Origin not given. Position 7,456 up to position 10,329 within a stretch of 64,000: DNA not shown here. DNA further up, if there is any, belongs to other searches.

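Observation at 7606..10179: Unusual single-polypeptide fusion of an NAD(P)-Rossmann dehydrogenase-like domain with a class-III PLP aminotransferase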

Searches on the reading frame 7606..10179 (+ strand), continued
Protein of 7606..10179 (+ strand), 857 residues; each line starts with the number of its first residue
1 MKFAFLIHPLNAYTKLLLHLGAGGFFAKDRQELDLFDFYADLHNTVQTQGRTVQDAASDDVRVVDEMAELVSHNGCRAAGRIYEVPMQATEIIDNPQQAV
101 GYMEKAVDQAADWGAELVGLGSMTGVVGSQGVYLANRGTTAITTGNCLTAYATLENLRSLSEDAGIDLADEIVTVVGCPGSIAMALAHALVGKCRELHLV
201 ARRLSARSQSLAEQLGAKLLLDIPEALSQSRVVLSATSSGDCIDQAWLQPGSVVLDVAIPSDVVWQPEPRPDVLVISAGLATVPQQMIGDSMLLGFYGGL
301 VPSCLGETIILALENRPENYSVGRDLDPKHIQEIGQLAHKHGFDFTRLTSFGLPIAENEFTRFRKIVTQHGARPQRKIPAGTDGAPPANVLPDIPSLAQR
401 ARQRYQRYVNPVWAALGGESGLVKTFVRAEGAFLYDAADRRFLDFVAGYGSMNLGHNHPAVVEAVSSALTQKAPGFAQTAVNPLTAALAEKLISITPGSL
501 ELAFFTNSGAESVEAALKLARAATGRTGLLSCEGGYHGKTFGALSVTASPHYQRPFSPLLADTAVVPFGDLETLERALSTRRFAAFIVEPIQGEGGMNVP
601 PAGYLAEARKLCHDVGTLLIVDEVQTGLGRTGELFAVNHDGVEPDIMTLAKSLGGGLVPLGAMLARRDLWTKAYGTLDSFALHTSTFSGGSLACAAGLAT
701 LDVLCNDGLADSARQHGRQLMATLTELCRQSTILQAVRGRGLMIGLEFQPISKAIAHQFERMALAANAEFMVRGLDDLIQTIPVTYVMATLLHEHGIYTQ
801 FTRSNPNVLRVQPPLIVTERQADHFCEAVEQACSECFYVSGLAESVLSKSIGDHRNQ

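Call 80: search_protein_families(library=pfam, proteins=[L010:8784-9836:+, L010:7437-8741:+, L010:13550-14545:+, L011:7915-8514:+, L011:12751-14076:-, L012:7426-9876:+, L012:6611-7405:+, L012:5509-6534:+, L038:4587-9881:+, L029:3653-6883:+], max_evalue=0.00001)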
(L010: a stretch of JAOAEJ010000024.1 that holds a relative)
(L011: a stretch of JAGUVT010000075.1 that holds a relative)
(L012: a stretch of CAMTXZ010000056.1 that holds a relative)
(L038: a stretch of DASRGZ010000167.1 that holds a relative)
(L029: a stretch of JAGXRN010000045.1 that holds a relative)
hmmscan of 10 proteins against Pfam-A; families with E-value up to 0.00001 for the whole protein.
L010:8784-9836:+ (351 aa): 1 family
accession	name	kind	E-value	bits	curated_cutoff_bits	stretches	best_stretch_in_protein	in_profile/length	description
PF00109.32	ketoacyl-synt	-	1e-11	45.4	20.8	1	41-197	91-236/252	Beta-ketoacyl synthase, N-terminal domain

L010:7437-8741:+ (435 aa): 3 families
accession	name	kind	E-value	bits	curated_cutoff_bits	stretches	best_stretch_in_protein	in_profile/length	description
PF00109.32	ketoacyl-synt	-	1.6e-45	156.1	20.8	1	6-268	2-252/252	Beta-ketoacyl synthase, N-terminal domain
PF02801.28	Ketoacyl-synt_C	-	3.5e-35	121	20.8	1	277-391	2-119/119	Beta-ketoacyl synthase, C-terminal domain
PF00108.29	Thiolase_N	-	1.9e-07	31.2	26.4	0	161-217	59-117/260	Thiolase, N-terminal domain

L010:13550-14545:+ (332 aa): 1 family
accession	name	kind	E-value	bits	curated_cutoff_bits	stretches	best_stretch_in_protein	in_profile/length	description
PF04055.27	Radical_SAM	-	2.7e-27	96.4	29.5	1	29-187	3-166/166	Radical SAM superfamily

L011:7915-8514:+ (200 aa): 0 families

L011:12751-14076:- (441 aa): 2 families
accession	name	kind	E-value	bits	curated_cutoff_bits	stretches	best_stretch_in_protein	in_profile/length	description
PF01979.26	Amidohydro_1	-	1.3e-79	268.4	25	1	60-414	2-345/345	Amidohydrolase family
PF07969.17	Amidohydro_3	-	7.1e-18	65.8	29.7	1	254-414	308-471/472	Amidohydrolase family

L012:7426-9876:+ (817 aa): 0 families

L012:6611-7405:+ (265 aa): 2 families
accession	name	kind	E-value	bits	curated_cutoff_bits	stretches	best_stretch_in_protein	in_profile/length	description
PF17837.6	4PPT_N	-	3.4e-23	81.9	27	1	51-117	2-68/68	4'-phosphopantetheinyl transferase N-terminal domain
PF01648.25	ACPS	-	2.4e-12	47.3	25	1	124-195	1-79/111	4'-phosphopantetheinyl transferase superfamily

L012:5509-6534:+ (342 aa): 3 families
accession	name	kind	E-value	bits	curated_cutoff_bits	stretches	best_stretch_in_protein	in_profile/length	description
PF12706.13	Lactamase_B_2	-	3.7e-43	147.9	27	1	99-298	1-200/200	Beta-lactamase superfamily domain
PF13483.12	Lactamase_B_3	-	2.7e-13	50.6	24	1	83-292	1-155/160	Beta-lactamase superfamily domain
PF00753.33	Lactamase_B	-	8.9e-06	26.2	22.7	0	89-147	6-56/196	Metallo-beta-lactamase superfamily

L038:4587-9881:+ (1765 aa): 10 families
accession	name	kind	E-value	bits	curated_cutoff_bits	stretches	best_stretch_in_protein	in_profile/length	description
PF00109.32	ketoacyl-synt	-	1.9e-94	316.4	20.8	1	693-942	2-252/252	Beta-ketoacyl synthase, N-terminal domain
PF00698.26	Acyl_transf_1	-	4.9e-79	266.5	32.7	1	1221-1528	2-310/319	Acyl transferase domain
PF00501.34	AMP-binding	-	2e-66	224.8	29.9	1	20-420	4-384/384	AMP-binding enzyme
PF02801.28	Ketoacyl-synt_C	-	3.9e-46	156.4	20.8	1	950-1067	1-118/119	Beta-ketoacyl synthase, C-terminal domain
PF00550.31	PP-binding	-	1.8e-28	99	20.8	2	611-676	2-67/67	Phosphopantetheine attachment site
PF16197.11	KAsynt_C_assoc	-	1.8e-17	64.2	33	1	1071-1184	2-108/111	Ketoacyl-synthetase C-terminal extension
PF23024.1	AMP-dom_DIP2-like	-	5.5e-15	55.8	27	1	463-576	1-107/110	Disco-interacting protein 2-like, AMP domain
PF22621.2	CurL-like_PKS_C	-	1e-12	48.2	27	1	1134-1198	1-64/64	CurL-like, PKS C-terminal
PF23297.2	ACP_SdgA_C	-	1.2e-10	41.8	27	0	1647-1703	28-84/95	Highly reducing polyketide synthase sdgA, C-terminal ACP domain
PF22336.2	RhiE-like_linker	-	3.6e-10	40.1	27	1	1138-1202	2-64/67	RhiE-like, KS-MAT linker domain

L029:3653-6883:+ (1077 aa): 9 families
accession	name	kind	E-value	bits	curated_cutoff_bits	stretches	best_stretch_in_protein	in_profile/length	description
PF02786.22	CPSase_L_D2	-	1.7e-119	397.4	19.8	2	131-336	1-210/211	Carbamoyl-phosphate synthase L chain, ATP binding domain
PF25596.1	CPSase_L_D1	-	9.5e-99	325.9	27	2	560-672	2-118/118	Carbamoyl phosphate synthase preATP-grasp domain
PF02787.25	CPSase_L_D3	-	3.3e-26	91.5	26.6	1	425-508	1-80/80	Carbamoyl-phosphate synthetase large chain, oligomerisation domain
PF02142.27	MGS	-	2.9e-23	82.3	24.1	1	959-1045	2-94/94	MGS-like domain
PF07478.18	Dala_Dala_lig_C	-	2.4e-16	60.3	24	2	163-304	33-174/204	D-ala D-ala ligase C-terminus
PF15632.11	ATPgrasp_Ter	-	3.1e-15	56.5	29.1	1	750-873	4-112/131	ATP-grasp in the biosynthetic pathway with Ter operon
PF02222.28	ATP-grasp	-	5.6e-13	49.4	27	1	139-307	3-164/179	ATP-grasp domain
PF02655.19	ATP-grasp_3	-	8.9e-13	49.1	23.2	1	678-845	6-156/160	ATP-grasp domain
PF01071.24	GARS_A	-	3.3e-07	30.8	27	0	682-784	9-116/194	Phosphoribosylglycinamide synthetase, ATP-grasp (A) domain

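Call 83: list_cluster_members(proteins=[window:7606-10176:+, window:6477-7580:+])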
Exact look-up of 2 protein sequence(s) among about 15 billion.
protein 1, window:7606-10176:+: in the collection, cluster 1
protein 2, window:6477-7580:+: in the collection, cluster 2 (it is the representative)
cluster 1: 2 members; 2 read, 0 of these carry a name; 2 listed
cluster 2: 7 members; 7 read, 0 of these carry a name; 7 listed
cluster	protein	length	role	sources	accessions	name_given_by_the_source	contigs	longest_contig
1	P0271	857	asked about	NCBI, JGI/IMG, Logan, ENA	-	-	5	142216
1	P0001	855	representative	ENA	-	-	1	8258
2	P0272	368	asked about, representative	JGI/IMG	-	-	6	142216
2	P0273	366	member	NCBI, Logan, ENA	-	-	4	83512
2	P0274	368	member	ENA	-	-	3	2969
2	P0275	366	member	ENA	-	-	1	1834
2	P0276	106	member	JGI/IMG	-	-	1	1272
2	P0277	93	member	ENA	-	-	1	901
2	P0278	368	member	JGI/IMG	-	-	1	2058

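Call 87: search_solved_structures(query=A2, max_evalue=0.00001)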
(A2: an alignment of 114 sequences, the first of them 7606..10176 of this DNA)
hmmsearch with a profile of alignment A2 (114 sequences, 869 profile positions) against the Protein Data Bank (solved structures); distinct sequences matched with E-value up to 0.00001: 203 (the best 60 are shown).
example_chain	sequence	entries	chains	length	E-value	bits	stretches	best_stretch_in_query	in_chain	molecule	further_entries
4ppm_A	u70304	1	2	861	8.9e-222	742.1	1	64-840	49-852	Aminotransferase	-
8r2p_A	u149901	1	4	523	3.4e-114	386.1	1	384-749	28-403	Putrescine aminotransferase,Immunoglobulin G-binding protein A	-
8cpl_A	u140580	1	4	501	5.2e-114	385.5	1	387-749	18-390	Putrescine aminotransferase,Immunoglobulin G-binding protein A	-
4uox_A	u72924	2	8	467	6e-114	385.3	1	386-749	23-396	PUTRESCINE AMINOTRANSFERASE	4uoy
5h7d_A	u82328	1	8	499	7.8e-114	384.9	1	386-749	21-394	Putrescine aminotransferase,Immunoglobulin G-binding protein A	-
5x3f_A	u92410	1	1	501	7.8e-114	384.9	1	386-749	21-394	Putrescine aminotransferase,Immunoglobulin G-binding protein A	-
1vef_A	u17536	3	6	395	7.7e-97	328.7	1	426-754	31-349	Acetylornithine/acetyl-lysine aminotransferase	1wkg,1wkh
3ruy_A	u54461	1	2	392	1.9e-90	307.5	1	427-760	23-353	Ornithine aminotransferase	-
7nn1_A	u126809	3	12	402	8e-89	302.2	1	427-749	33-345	Acetylornithine aminotransferase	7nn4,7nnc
2ord_A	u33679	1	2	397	5.3e-87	296.1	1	415-754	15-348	Acetylornithine aminotransferase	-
2e54_A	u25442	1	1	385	7.8e-87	295.6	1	416-754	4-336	Acetylornithine aminotransferase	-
5viu_A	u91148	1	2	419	1.9e-86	294.3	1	427-754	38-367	Acetylornithine aminotransferase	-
2eh6_A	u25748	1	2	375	1.5e-83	284.7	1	424-751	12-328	Acetylornithine aminotransferase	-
4nog_A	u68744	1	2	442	1.3e-82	281.6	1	427-749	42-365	Putative ornithine aminotransferase, mitochondrial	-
4zlv_A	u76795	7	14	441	3.4e-82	280.2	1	427-749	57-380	Ornithine aminotransferase, mitochondrial, putative | Ornithine aminotransferase, mitochondrial | Aminotransferase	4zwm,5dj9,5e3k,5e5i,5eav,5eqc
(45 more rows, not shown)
